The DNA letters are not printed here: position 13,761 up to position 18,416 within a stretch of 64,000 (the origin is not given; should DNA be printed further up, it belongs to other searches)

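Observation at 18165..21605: SBP56(mtoX)-SCO1-MauG operon apparently under sigma-54 control, divergent from the giant activator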

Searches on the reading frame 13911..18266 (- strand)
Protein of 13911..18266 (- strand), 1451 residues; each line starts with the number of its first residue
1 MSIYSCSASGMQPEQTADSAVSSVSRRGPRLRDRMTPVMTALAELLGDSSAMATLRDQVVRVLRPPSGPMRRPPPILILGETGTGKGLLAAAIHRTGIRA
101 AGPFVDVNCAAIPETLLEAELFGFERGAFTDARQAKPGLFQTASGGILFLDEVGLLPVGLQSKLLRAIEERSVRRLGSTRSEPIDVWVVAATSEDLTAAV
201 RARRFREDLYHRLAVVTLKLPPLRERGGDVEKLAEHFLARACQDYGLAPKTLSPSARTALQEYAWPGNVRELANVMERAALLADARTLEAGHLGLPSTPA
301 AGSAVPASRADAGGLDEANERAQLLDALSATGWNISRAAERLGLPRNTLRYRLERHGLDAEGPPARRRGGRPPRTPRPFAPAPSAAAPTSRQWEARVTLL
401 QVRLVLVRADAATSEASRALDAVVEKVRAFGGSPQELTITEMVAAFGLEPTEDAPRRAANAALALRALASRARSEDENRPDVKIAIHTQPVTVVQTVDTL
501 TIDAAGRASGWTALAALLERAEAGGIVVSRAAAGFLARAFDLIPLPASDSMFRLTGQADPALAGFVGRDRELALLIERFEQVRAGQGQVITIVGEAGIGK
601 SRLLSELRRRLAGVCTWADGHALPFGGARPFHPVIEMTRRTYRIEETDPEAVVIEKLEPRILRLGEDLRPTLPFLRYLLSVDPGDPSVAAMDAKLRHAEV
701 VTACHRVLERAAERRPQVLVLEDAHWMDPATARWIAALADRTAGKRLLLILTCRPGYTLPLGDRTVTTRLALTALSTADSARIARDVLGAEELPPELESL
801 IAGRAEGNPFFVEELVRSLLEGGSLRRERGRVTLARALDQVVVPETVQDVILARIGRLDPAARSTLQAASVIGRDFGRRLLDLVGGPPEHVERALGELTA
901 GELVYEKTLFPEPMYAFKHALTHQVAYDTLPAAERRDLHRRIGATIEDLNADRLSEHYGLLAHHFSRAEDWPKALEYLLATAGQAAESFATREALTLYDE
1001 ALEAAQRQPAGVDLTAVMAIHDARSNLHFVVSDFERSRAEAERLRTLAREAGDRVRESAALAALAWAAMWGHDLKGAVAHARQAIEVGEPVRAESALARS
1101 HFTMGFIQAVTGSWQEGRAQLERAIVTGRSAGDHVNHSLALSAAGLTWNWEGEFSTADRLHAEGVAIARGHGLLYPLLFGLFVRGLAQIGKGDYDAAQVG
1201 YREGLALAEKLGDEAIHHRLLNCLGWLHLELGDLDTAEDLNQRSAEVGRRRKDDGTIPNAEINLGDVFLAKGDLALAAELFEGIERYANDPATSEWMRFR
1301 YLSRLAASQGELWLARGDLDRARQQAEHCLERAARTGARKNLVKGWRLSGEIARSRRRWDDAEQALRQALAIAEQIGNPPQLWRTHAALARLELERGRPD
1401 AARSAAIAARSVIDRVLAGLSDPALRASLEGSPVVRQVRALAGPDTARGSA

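Call 3: search_protein_families(library=pfam, proteins=[window:13911-18266:-])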
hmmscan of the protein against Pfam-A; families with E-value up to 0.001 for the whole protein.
window:13911-18266:- (1451 aa): 16 families
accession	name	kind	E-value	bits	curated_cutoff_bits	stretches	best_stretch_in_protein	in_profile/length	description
PF00158.32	Sigma54_activat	-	7.5e-60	201.9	20.2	1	49-218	5-167/168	Sigma-54 interaction domain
PF13191.12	AAA_16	-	2.4e-25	90.4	32.6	1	565-750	2-167/167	AAA ATPase domain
PF25601.1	AAA_lid_14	-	3.9e-23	81.5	27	1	224-293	1-70/87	AAA+ ATPase lid domain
PF17874.7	TPR_MalT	-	1.9e-19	70.6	45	2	1133-1331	35-230/336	MalT-like TPR region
PF14532.12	Sigma54_activ_2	-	7.1e-16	59.1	25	1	46-223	1-138/138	Sigma-54 interaction domain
PF13424.12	TPR_12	-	1.2e-15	57.9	30.1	2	1349-1405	9-67/77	Tetratricopeptide repeat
PF02954.25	HTH_8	-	5.6e-13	48.8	22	1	320-355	6-41/42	Bacterial regulatory protein, Fis family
PF13401.12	AAA_22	-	4.3e-09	37.2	27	1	586-752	4-121/130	AAA domain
PF07719.23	TPR_2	-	2e-08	34.2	27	0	1344-1374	2-32/34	Tetratricopeptide repeat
PF13556.12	HTH_30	-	5.2e-08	33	27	1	324-355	4-35/59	PucR C-terminal helix-turn-helix domain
PF05729.18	NACHT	-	4.5e-06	27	26.7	0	589-615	2-28/167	NACHT domain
PF00515.34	TPR_1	-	5.5e-05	23.2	27.8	0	1220-1244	3-27/34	Tetratricopeptide repeat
PF07728.20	AAA_5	-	0.0001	22.8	22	0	76-181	2-105/139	AAA domain (dynein-related subfamily)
PF00004.35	AAA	-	0.00011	23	21.2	0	76-210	1-128/131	ATPase family associated with various cellular activities (AAA)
PF12840.13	HTH_20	-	0.00035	20.9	27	0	321-354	6-40/51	Helix-turn-helix domain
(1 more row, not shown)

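Call 4: search_protein_families(library=ncbifam, proteins=[window:13911-18266:-])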
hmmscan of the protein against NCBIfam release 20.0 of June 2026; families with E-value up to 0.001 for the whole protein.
window:13911-18266:- (1451 aa): 30 families (the best 25 are shown)
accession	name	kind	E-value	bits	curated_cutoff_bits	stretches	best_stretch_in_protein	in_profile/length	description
TIGR02915.1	PEP_resp_reg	equivalog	6.4e-87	292.2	502.6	1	40-358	136-444/445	PEP-CTERM-box response regulator transcription factor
NF003451.0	PRK05022.1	equivalog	7.6e-84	282.2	476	1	41-352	188-504/512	nitric oxide reductase transcriptional regulator NorR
NF038308.1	RNA_repair_RtcR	equivalog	1.2e-83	281.8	650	1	41-293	178-432/530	RNA repair transcriptional activator RtcR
TIGR01817.1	nifA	equivalog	2.5e-83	280.6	528.85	1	40-294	193-439/534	nif-specific transcriptional activator NifA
TIGR01818.1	ntrC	equivalog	3e-81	273.6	558.6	1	36-291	127-375/463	nitrogen regulation protein NR(I)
TIGR03903.1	TOMM_kin_cyc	equivalog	1.5e-79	268.2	705.75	1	431-1141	333-1058/1267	TOMM system kinase/cyclase fusion protein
NF041552.1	TF_PrdR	equivalog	9.3e-79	265.3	795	1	75-355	292-575/577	sigma-54 dependent transcriptional regulator PrdR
NF050807.1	TransRegFlbDCaul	equivalog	2.3e-78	264.1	750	1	70-356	138-438/454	sigma-54-dependent transcriptional regulator FlbD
TIGR02329.1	propionate_PrpR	equivalog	5.5e-78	262.9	499.2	1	40-354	209-525/526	propionate catabolism operon regulatory protein PrpR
NF008469.0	PRK11361.1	equivalog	9.6e-77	258.6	714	1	75-359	168-457/461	acetoacetate metabolism transcriptional regulator AtoC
NF011953.0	PRK15424.1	equivalog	4.5e-74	250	703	1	33-355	209-533/538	propionate catabolism operon regulatory protein PrpR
TIGR02974.1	phageshock_pspF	equivalog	7.7e-72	242.3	443.55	1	45-283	1-233/336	phage shock protein operon transcriptional activator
NF049963.1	RespRegFlgRCampy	domain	1.3e-71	241.8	750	1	76-297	160-381/429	fla regulon two-component system response regulator FlgR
NF007689.0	PRK10365.1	equivalog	5.5e-69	233.1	760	1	39-355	135-441/441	sigma-54-dependent response regulator transcription factor ZraR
NF011695.0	PRK15115.1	equivalog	1.9e-67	228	763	1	76-361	161-441/445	two-component system response regulator GlrR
NF047795.1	TransRegDagR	equivalog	2.5e-23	81.9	1400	1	58-229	126-293/938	transcriptional regulator DagR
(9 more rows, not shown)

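Call 18: find_homologous_proteins(query=window:13911-18164:-, max_evalue=1e-30)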
Query window:13911-18164:- (1417 aa): 6476 proteins with E <= 1e-30 among 8000 candidates; the best 120 are listed.
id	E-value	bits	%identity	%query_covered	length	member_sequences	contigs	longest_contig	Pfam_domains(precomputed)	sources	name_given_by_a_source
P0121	0.0e+0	2762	90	99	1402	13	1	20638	PF00004.36,PF13401.13,PF14532.13,PF07728.21,PF13191.13,PF00158.33,PF17874.8,PF25601.2,PF02954.26,PF00515.35,PF05729.19,PF13424.13,PF07719.24,PF13556.13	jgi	jgi:transcriptional regulator with AAA-type ATPase domain/tetratricopeptide (TPR) repeat protein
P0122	0.0e+0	2585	84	99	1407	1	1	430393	PF13401.13,PF14532.13,PF07728.21,PF13191.13,PF00158.33,PF17874.8,PF25601.2,PF02954.26,PF00515.35,PF13424.13,PF07719.24,PF13556.13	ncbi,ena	-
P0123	0.0e+0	2283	76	100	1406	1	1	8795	PF00004.36,PF13401.13,PF14532.13,PF07728.21,PF13191.13,PF00158.33,PF17874.8,PF25601.2,PF02954.26,PF05729.19,PF13424.13,PF07719.24,PF13556.13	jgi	jgi:transcriptional regulator with AAA-type ATPase domain/tetratricopeptide (TPR) repeat protein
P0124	0.0e+0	2274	75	100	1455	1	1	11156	PF13384.13,PF00004.36,PF13401.13,PF14532.13,PF07728.21,PF13191.13,PF00158.33,PF17874.8,PF25601.2,PF02954.26,PF13424.13,PF13556.13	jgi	jgi:DNA-binding NtrC family response regulator/tetratricopeptide (TPR) repeat protein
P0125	0.0e+0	2242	75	99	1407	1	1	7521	PF00004.36,PF13401.13,PF14532.13,PF07728.21,PF13191.13,PF13374.13,PF00158.33,PF17874.8,PF25601.2,PF02954.26,PF13424.13,PF07719.24,PF13556.13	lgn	-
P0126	0.0e+0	2240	74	99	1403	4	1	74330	PF00004.36,PF13401.13,PF14532.13,PF07728.21,PF13191.13,PF00158.33,PF17874.8,PF25601.2,PF02954.26,PF13424.13,PF07719.24,PF13556.13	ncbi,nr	ncbi:MAG TPA: sigma 54-interacting transcriptional regulator [Methylomirabilota bacterium]|nr:sigma 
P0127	0.0e+0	1963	74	89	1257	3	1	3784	PF00158.33,PF17874.8,PF25601.2,PF02954.26,PF13424.13,PF13176.13,PF13401.13,PF07719.24,PF13191.13,PF13556.13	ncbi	ncbi:MAG: AAA family ATPase [Candidatus Rokuibacteriota bacterium]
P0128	0.0e+0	1810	63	99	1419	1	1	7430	PF00004.36,PF13401.13,PF14532.13,PF07728.21,PF13191.13,PF00158.33,PF17874.8,PF25601.2,PF02954.26,PF13424.13,PF07719.24,PF13556.13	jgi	-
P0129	0.0e+0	1744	61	99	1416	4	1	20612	PF13176.13,PF00004.36,PF13401.13,PF14532.13,PF07728.21,PF13191.13,PF00158.33,PF17874.8,PF25601.2,PF02954.26,PF00515.35,PF13424.13,PF07719.24,PF13556.13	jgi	-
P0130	0.0e+0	1713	61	99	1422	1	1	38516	PF00004.36,PF13401.13,PF14532.13,PF07728.21,PF13191.13,PF00158.33,PF17874.8,PF25601.2,PF02954.26,PF05729.19,PF13424.13,PF13556.13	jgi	jgi:DNA-binding NtrC family response regulator/tetratricopeptide (TPR) repeat protein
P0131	0.0e+0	1709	61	99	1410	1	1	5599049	PF13401.13,PF14532.13,PF07728.21,PF13191.13,PF13374.13,PF12840.14,PF00158.33,PF17874.8,PF25601.2,PF02954.26,PF00515.35,PF13424.13,PF07719.24,PF13556.13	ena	-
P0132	0.0e+0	1707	60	99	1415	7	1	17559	PF13176.13,PF00004.36,PF13401.13,PF14532.13,PF07728.21,PF13191.13,PF00158.33,PF17874.8,PF25601.2,PF02954.26,PF13424.13,PF07719.24,PF13556.13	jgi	jgi:transcriptional regulator with AAA-type ATPase domain/tetratricopeptide (TPR) repeat protein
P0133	0.0e+0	1702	60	98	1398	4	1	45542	PF00004.36,PF13401.13,PF14532.13,PF07728.21,PF13191.13,PF00158.33,PF17874.8,PF25601.2,PF02954.26,PF00515.35,PF13424.13,PF13181.13,PF07719.24,PF13556.13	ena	-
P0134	0.0e+0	1698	60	99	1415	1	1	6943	PF00004.36,PF13401.13,PF14532.13,PF07728.21,PF13191.13,PF00158.33,PF17874.8,PF25601.2,PF02954.26,PF13424.13,PF07719.24,PF13556.13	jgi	jgi:DNA-binding NtrC family response regulator/tetratricopeptide (TPR) repeat protein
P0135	0.0e+0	1696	59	99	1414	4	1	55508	PF00004.36,PF13401.13,PF14532.13,PF07728.21,PF13191.13,PF00158.33,PF25601.2,PF02954.26,PF00515.35,PF13424.13,PF13181.13,PF07719.24,PF13556.13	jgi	jgi:DNA-binding NtrC family response regulator/tetratricopeptide (TPR) repeat protein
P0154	0.0e+0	1650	58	99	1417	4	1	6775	PF00158.33,PF25601.2,PF02954.26,PF13424.13,PF00004.36,PF13401.13,PF14532.13,PF07728.21,PF07719.24,PF13191.13,PF13556.13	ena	-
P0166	0.0e+0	1623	57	99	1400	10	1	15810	PF00004.36,PF13401.13,PF14532.13,PF07728.21,PF13191.13,PF00158.33,PF17874.8,PF25601.2,PF02954.26,PF13424.13,PF13181.13,PF07719.24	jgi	jgi:transcriptional regulator with AAA-type ATPase domain/tetratricopeptide (TPR) repeat protein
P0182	0.0e+0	1589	57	99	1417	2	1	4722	PF00004.36,PF13401.13,PF14532.13,PF07728.21,PF13191.13,PF00158.33,PF17874.8,PF25601.2,PF02954.26,PF00515.35,PF13424.13,PF13181.13,PF07719.24,PF13556.13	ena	-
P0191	0.0e+0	1578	56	99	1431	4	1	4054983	PF13401.13,PF14532.13,PF13191.13,PF13374.13,PF00158.33,PF17874.8,PF25601.2,PF02954.26,PF00515.35,PF13424.13,PF13181.13,PF07719.24,PF13556.13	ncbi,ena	-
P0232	0.0e+0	1413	51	99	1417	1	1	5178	PF00493.30,PF00004.36,PF13401.13,PF14532.13,PF07728.21,PF13191.13,PF00158.33,PF17874.8,PF25601.2,PF02954.26,PF00515.35,PF13424.13,PF13181.13,PF05621.18,PF07719.24,PF13556.13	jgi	jgi:transcriptional regulator with AAA-type ATPase domain/tetratricopeptide (TPR) repeat protein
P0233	0.0e+0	1412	51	99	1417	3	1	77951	PF00493.30,PF00004.36,PF13401.13,PF14532.13,PF07728.21,PF13191.13,PF00158.33,PF17874.8,PF25601.2,PF02954.26,PF00515.35,PF13424.13,PF13181.13,PF05621.18,PF07719.24,PF13556.13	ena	-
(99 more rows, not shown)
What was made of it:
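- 13911..18164 (-): Giant enhancer-binding protein (1417 aa; the start may instead be 18152): sigma-54 AAA+ domain, AAA lid, HTH_8, a ~200-aa region with no match, AAA_16 STAND NTPase, MalT-type TPR and TPR_12. Full-length homologues of about 1400 aa are common in metagenomes (call 18).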

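Call 19: find_encoding_contigs(protein=P0121, flank=6000, max_places=2)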
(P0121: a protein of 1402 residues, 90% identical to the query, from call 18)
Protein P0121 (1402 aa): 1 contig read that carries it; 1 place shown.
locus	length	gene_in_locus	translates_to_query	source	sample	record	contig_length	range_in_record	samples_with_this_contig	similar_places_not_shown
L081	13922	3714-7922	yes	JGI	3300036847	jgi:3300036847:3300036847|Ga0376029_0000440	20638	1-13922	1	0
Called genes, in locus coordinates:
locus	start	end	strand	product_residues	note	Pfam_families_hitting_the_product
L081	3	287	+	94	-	?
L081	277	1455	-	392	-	PF00034:Cytochrom_C (faint), PF03150:CCP_MauG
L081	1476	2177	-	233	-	-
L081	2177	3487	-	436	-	PF05694:SBP56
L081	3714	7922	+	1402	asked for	PF00158:Sigma54_activat, PF14532:Sigma54_activ_2, PF25601:AAA_lid_14, PF02954:HTH_8, PF13556:HTH_30 (weak), PF13191:AAA_16, PF13401:AAA_22 (weak), PF17874:TPR_MalT, +6 more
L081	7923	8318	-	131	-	PF11604:CusF_Ec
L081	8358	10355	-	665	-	PF05425:CopD, PF00034:Cytochrom_C, PF13442:Cytochrome_CBB3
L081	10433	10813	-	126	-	PF04234:CopC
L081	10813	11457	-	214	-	PF13442:Cytochrome_CBB3 (weak), PF00034:Cytochrom_C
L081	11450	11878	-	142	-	-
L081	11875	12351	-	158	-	PF04314:LpqE-like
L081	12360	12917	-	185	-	PF00578:AhpC-TSA, PF02630:SCO1-SenC, PF26971:TM-like_Thioredoxin-like_C (faint)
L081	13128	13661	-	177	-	-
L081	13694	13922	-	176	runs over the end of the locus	PF13513:HEAT_EZ (faint), PF12717:Cnd1 (faint), PF02985:HEAT (faint), PF13646:HEAT_2, PF03130:HEAT_PBS (faint), PF13646:HEAT_2 (weak)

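Call 20: find_encoding_contigs(protein=P0122, flank=6000, max_places=2)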
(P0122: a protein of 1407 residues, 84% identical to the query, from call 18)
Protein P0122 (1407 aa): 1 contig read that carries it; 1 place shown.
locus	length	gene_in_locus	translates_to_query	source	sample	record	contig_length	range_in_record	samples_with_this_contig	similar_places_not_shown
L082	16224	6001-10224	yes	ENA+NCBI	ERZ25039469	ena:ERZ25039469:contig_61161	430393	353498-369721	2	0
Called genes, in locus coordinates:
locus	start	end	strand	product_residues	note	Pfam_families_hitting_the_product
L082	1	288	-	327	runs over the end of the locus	PF00989:PAS, PF08448:PAS_4 (weak)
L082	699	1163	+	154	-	-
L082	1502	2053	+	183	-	-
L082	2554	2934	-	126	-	-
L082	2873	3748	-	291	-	PF03150:CCP_MauG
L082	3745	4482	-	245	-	-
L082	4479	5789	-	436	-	PF05694:SBP56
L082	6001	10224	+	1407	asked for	PF00158:Sigma54_activat, PF14532:Sigma54_activ_2, PF25601:AAA_lid_14, PF02954:HTH_8, PF13556:HTH_30 (weak), PF13191:AAA_16, PF13401:AAA_22 (weak), PF17874:TPR_MalT, +4 more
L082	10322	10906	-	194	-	-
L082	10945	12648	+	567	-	PF00501:AMP-binding, PF13193:AMP-binding_C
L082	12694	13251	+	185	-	PF07638:Sigma70_ECF, PF04542:Sigma70_r2, PF08281:Sigma70_r4_2, PF04545:Sigma70_r4, PF13384:HTH_23 (weak)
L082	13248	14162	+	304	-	PF13490:zf-HC2 (weak)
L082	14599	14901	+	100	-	PF20208:ARPP-1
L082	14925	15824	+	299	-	PF06727:DUF1207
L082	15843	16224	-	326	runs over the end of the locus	-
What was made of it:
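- L082 has an ECF sigma pair nearby (call 20).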
